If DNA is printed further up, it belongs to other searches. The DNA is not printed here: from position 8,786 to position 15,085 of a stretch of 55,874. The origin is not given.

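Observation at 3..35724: Island of three consecutive giant genes plus a cohesin lipoprotein fills ~35 kb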

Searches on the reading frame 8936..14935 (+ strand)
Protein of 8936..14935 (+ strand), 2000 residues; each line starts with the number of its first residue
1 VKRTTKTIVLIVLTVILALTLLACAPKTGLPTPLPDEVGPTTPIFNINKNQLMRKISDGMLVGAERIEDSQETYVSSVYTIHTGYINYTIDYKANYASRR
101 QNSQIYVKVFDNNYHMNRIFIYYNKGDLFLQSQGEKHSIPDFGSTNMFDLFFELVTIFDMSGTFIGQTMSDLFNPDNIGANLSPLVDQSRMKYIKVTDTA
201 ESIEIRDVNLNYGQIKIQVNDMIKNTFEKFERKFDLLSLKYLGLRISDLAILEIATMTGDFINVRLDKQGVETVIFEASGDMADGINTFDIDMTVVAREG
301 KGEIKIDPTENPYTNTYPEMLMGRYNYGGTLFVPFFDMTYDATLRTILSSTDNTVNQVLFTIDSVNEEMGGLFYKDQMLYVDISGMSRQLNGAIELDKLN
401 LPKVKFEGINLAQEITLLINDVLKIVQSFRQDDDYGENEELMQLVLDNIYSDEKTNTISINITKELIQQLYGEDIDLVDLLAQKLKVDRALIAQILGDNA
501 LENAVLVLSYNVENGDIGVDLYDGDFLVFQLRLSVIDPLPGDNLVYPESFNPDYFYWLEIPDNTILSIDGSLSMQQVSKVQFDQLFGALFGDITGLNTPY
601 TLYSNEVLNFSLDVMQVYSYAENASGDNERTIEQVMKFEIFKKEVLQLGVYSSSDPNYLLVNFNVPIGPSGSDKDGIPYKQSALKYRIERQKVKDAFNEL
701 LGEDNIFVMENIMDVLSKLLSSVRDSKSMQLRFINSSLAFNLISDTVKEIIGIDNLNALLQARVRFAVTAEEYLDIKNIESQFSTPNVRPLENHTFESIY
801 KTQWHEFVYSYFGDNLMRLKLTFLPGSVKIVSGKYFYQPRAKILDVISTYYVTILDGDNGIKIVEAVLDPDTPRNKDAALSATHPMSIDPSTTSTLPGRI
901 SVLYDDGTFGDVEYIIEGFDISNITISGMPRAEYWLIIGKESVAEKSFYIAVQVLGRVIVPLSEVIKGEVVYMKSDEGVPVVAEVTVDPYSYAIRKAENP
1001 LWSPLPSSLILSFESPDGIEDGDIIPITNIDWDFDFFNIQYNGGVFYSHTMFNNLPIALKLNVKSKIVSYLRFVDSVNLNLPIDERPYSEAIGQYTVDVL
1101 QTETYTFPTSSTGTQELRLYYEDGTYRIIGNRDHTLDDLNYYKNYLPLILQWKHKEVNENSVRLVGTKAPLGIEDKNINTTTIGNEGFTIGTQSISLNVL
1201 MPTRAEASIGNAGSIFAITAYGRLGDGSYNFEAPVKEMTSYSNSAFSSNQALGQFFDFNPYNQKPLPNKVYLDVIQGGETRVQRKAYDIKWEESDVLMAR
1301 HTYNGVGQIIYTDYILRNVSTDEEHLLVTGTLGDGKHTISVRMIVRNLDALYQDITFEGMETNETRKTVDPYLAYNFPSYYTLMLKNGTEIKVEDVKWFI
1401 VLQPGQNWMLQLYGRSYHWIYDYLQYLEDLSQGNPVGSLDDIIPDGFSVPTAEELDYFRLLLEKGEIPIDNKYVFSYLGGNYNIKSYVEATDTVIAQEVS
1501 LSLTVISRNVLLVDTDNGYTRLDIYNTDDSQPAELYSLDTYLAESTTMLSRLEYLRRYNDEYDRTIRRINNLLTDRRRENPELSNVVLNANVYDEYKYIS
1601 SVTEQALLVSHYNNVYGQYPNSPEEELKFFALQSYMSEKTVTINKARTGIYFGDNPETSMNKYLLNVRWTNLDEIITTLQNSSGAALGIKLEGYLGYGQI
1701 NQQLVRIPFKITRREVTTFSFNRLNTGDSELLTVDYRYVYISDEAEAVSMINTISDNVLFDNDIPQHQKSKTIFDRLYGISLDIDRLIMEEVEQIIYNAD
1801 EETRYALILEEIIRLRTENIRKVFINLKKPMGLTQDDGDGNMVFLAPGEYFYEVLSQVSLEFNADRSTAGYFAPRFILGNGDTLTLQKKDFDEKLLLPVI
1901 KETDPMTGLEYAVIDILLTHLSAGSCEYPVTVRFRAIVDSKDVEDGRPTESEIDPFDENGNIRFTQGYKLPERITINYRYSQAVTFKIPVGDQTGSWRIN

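Call 12: find_homologous_proteins(query=window:8936-14935:+, max_evalue=0.001)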
Query window:8936-14935:+ (2000 aa): 1 proteins with E <= 0.001 among 8000 candidates.
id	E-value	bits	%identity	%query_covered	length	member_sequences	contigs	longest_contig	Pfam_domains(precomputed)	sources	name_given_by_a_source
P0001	0.0e+0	2757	61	99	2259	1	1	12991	-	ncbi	-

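Call 13: find_encoding_contigs(protein=P0001, flank=10000, max_places=10)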
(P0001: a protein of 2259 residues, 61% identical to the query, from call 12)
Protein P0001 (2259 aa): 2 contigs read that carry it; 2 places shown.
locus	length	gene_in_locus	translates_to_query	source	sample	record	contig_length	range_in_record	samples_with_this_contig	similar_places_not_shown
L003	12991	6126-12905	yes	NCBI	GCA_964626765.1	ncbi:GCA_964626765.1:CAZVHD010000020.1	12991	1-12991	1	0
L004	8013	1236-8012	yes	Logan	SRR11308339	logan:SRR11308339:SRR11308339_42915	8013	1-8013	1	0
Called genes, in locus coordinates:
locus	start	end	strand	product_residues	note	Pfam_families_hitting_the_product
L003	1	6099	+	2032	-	?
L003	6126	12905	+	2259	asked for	-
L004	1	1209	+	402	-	?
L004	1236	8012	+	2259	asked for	?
